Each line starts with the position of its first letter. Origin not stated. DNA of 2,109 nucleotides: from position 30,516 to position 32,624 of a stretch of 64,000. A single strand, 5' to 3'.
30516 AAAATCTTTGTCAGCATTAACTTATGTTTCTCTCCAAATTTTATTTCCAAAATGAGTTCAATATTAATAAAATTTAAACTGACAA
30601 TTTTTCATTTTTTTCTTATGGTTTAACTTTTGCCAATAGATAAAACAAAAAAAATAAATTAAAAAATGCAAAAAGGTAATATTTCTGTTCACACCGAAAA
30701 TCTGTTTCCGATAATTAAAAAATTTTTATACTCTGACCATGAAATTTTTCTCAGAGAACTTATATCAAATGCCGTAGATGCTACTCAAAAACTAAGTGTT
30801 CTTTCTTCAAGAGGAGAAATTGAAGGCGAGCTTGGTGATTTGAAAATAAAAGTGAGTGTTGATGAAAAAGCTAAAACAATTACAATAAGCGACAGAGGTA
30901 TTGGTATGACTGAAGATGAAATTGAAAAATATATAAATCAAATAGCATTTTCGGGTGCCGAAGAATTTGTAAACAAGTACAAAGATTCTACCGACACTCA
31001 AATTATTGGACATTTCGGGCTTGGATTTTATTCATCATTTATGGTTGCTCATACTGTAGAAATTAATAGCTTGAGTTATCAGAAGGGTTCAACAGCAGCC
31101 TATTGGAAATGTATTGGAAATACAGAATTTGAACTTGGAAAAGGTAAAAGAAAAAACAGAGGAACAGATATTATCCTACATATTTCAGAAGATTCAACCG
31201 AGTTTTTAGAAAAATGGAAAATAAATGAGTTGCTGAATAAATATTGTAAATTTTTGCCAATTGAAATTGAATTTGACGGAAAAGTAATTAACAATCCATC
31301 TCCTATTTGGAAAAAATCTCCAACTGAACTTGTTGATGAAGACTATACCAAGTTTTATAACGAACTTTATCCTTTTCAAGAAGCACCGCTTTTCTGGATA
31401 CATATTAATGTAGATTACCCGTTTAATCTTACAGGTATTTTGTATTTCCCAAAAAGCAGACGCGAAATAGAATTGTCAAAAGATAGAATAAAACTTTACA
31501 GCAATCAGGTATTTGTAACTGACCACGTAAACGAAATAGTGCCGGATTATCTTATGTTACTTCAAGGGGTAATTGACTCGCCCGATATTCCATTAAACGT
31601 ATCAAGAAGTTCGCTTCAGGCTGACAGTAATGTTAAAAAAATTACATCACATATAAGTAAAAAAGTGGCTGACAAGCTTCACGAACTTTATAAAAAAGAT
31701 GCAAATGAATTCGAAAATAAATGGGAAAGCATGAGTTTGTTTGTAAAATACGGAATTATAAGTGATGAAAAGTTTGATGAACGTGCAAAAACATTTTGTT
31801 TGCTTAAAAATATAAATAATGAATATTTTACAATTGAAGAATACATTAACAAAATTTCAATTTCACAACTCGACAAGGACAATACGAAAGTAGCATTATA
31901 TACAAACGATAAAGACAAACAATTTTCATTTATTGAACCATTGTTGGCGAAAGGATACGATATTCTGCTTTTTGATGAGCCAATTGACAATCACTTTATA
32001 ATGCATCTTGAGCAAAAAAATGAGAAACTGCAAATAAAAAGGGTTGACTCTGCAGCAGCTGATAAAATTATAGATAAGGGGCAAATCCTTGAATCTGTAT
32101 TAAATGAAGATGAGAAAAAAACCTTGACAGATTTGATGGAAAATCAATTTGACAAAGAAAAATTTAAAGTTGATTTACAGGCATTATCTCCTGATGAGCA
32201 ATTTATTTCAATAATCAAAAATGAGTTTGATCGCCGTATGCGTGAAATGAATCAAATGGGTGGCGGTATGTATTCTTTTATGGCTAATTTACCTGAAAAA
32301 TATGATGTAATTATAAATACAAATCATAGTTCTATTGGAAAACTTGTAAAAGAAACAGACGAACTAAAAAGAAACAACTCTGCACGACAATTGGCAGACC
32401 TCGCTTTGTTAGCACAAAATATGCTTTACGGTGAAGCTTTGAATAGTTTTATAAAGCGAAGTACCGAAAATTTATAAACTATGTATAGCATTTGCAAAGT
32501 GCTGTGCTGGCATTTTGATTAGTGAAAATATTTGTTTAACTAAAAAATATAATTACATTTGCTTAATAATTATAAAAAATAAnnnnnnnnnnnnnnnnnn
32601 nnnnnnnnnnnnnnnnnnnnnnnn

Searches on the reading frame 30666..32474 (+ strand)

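Call 83: search_protein_families(library=pfam, proteins=[window:30666-32474:+], max_evalue=0.000001)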
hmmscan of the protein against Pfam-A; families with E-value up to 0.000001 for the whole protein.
window:30666-32474:+ (603 aa): 3 families
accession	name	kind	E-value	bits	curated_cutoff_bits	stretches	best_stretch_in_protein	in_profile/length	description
PF00183.23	HSP90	-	1.9e-48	166.2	24.4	1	204-579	78-459/518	Hsp90 protein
PF13589.12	HATPase_c_3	-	2e-11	44.5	25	1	27-142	5-99/137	Histidine kinase-, DNA gyrase B-, and HSP90-like ATPase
PF02518.31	HATPase_c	-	3e-08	34.5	26.4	1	29-151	10-94/111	Histidine kinase-, DNA gyrase B-, and HSP90-like ATPase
